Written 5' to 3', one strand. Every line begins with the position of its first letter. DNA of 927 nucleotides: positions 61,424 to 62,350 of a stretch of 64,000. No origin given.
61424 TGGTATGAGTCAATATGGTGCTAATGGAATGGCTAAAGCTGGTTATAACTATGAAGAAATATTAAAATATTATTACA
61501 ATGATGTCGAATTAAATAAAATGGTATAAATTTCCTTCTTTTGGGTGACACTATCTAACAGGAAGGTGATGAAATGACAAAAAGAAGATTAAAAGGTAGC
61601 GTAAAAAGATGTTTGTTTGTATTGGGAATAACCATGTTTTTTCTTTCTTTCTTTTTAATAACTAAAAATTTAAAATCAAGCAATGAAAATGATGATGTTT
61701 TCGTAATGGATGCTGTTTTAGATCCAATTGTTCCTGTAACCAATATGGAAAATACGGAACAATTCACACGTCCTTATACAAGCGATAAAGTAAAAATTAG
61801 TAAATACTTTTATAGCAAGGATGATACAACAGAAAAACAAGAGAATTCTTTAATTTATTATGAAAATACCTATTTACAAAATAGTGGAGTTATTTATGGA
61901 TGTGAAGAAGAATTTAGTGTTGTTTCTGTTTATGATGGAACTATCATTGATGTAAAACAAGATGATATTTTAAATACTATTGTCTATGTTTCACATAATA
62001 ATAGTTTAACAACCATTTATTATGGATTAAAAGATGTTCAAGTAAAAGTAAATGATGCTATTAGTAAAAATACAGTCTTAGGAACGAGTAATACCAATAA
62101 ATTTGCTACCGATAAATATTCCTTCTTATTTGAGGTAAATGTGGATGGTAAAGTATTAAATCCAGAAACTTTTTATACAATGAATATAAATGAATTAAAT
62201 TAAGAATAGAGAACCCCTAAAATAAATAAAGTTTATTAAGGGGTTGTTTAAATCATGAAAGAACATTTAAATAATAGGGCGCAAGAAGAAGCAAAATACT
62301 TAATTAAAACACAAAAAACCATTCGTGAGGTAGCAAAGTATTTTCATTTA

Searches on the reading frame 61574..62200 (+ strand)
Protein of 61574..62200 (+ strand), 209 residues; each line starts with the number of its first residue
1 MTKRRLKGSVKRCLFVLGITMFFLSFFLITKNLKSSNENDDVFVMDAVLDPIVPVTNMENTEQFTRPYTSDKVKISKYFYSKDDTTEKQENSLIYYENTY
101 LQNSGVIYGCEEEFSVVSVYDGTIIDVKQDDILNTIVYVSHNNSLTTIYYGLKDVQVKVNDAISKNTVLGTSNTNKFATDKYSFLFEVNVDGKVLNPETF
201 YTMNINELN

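Call 81: search_protein_families(library=pfam, proteins=[window:61574-62200:+], max_evalue=0.001)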
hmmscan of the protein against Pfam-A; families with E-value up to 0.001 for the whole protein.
window:61574-62200:+ (209 aa): 1 family
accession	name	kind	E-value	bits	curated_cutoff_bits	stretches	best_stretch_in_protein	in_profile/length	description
PF01551.29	Peptidase_M23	-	2.1e-12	47.5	28.7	1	103-197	3-96/96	Peptidase family M23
